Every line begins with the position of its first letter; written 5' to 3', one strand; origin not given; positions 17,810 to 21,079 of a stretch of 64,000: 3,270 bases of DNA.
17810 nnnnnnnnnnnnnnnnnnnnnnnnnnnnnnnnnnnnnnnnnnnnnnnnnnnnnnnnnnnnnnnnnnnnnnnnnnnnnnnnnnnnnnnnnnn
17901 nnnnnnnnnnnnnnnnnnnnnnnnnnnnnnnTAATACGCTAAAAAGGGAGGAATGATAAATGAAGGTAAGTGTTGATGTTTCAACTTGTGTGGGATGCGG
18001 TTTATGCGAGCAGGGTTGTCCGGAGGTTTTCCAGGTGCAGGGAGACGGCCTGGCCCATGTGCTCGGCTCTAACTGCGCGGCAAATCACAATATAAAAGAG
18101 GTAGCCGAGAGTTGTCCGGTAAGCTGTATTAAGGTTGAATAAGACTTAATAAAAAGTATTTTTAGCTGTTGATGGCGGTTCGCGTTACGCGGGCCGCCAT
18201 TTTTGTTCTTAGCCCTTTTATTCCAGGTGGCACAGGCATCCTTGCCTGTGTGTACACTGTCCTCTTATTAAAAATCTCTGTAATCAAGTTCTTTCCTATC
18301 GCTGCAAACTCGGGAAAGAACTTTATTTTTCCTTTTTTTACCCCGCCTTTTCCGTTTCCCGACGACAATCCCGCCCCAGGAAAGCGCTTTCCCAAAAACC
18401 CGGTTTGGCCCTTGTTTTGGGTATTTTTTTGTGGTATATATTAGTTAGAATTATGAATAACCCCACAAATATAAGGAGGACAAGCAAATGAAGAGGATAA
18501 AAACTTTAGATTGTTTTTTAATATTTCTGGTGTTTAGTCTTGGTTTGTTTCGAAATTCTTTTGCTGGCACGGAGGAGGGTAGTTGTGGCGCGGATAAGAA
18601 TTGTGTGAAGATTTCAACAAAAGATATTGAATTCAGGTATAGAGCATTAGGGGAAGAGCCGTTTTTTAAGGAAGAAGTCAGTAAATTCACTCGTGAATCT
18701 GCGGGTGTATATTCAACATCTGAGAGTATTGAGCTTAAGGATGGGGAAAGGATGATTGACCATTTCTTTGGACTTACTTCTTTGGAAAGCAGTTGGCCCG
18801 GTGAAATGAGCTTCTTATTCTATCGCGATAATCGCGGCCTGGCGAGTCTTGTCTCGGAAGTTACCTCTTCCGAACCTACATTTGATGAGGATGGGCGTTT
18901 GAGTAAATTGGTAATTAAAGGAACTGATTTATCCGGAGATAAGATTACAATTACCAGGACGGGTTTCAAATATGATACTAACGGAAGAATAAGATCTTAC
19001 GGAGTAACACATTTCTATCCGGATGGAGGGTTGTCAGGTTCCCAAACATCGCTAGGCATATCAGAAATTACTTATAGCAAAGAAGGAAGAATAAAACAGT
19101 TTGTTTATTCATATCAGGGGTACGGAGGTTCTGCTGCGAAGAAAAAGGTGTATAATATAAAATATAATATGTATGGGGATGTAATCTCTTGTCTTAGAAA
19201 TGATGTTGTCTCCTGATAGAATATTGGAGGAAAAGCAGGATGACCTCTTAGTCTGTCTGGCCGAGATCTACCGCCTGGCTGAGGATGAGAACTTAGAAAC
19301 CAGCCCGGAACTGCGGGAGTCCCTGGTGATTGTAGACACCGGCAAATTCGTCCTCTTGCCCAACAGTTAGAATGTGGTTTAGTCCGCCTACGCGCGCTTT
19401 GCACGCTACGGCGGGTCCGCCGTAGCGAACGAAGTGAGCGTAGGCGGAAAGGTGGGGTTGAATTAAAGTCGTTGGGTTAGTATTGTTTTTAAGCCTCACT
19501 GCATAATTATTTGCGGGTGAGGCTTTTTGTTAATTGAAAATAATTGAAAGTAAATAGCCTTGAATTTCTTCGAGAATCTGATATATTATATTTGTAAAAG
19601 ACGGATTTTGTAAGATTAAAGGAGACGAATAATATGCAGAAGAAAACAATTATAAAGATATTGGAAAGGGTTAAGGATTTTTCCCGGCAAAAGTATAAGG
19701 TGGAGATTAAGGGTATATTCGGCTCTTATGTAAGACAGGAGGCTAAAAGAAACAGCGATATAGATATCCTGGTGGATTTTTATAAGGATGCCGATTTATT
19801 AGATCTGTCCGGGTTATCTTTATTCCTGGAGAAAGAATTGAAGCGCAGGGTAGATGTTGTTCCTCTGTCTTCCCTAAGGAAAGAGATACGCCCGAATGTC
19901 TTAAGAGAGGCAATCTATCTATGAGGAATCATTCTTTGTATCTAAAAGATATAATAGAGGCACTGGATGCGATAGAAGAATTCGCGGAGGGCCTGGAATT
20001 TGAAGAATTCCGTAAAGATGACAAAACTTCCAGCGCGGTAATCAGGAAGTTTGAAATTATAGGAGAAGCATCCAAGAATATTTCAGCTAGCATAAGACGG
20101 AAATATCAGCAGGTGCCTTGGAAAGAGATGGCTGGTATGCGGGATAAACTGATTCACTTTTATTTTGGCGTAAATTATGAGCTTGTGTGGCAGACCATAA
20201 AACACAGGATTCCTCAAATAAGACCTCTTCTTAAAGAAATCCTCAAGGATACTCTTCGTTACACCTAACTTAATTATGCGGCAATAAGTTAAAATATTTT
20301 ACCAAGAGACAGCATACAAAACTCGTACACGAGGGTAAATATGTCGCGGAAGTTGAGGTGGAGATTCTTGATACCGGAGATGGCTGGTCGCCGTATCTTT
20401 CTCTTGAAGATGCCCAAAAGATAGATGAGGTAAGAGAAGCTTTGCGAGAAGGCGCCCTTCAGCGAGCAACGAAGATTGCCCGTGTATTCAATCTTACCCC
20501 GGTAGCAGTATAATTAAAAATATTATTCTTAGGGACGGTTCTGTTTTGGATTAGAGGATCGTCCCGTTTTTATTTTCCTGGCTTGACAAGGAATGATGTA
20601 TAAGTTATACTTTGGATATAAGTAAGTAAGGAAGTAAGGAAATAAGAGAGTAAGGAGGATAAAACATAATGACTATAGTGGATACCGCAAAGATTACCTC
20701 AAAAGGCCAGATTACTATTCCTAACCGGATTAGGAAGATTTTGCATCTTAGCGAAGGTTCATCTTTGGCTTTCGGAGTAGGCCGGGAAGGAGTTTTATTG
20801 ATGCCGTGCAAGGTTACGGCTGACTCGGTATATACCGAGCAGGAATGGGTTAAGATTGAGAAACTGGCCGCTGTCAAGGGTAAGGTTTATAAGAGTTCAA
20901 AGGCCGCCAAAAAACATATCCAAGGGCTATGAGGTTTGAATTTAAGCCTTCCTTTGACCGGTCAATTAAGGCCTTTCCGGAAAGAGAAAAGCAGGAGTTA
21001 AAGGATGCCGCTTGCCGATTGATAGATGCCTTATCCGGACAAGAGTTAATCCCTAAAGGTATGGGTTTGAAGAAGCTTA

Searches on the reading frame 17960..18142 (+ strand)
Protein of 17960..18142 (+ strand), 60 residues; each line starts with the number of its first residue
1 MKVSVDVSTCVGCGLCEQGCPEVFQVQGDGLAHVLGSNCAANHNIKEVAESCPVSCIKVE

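Call 59: search_protein_families(library=pfam, proteins=[window:17960-18142:+], max_evalue=0.001)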
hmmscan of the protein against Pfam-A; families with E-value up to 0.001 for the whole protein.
window:17960-18142:+ (60 aa): 7 families
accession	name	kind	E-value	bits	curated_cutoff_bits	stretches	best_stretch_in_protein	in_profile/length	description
PF13370.11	Fer4_13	-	5.7e-12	46.6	24.5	1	5-59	1-58/58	4Fe-4S single cluster domain of Ferredoxin I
PF13459.11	Fer4_15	-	1.5e-10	42.1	22.4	1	3-59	1-66/66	4Fe-4S single cluster domain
PF12797.12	Fer4_2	-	1.1e-05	25.5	24.5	1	2-22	2-22/22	4Fe-4S binding domain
PF00037.32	Fer4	-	2.2e-05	24.5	21.1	1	4-22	2-20/24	4Fe-4S binding domain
PF12837.12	Fer4_6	-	3.2e-05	24.1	25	1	2-22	1-21/24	4Fe-4S binding domain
PF14697.11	Fer4_21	-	0.00016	22.1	35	1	5-58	3-58/59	4Fe-4S dicluster domain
PF13237.11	Fer4_10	-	0.0008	19.7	25.5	0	3-33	2-22/53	4Fe-4S dicluster domain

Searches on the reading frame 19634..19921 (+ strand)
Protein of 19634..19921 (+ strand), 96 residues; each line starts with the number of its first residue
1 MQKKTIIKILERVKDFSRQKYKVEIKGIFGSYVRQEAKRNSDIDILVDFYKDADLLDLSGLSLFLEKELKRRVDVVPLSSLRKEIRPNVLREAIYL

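Call 59: search_protein_families(library=pfam, proteins=[window:19634-19921:+], max_evalue=0.001)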
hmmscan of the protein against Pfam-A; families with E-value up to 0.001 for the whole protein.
window:19634-19921:+ (96 aa): 2 families
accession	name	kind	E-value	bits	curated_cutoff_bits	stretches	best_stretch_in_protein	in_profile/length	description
PF01909.29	NTP_transf_2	-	4.4e-14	53.1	21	1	11-95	2-92/93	Nucleotidyltransferase domain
PF18765.7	Polbeta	-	3.5e-12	46.8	26.9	1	11-94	1-85/93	Polymerase beta, Nucleotidyltransferase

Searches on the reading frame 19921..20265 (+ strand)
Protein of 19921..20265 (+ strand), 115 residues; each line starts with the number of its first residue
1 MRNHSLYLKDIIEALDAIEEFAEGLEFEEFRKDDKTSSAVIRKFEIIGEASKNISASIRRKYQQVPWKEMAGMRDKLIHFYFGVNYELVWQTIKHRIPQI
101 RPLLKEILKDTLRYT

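Call 59: search_protein_families(library=pfam, proteins=[window:19921-20265:+], max_evalue=0.001)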
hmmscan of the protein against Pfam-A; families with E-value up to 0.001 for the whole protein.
window:19921-20265:+ (115 aa): 1 family
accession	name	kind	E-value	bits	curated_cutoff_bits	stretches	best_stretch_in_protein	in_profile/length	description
PF01934.22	HepT-like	-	1.2e-30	106.2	23.5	1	11-107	1-120/120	Ribonuclease HepT-like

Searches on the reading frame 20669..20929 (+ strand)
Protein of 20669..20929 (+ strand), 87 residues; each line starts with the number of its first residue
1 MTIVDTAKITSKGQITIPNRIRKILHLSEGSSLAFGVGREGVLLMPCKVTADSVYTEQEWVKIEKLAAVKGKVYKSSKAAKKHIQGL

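Call 59: search_protein_families(library=pfam, proteins=[window:20669-20929:+], max_evalue=0.001)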
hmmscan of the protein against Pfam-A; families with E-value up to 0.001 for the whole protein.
window:20669-20929:+ (87 aa): 2 families
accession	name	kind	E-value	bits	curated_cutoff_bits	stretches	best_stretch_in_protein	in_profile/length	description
PF04014.23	MazE_antitoxin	-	3.2e-08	33.8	24.7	1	7-46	2-42/48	Antidote-toxin recognition MazE, bacterial antitoxin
PF15937.10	PrlF_antitoxin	-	0.00012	22.6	32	1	7-46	2-41/99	prlF antitoxin for toxin YhaV_toxin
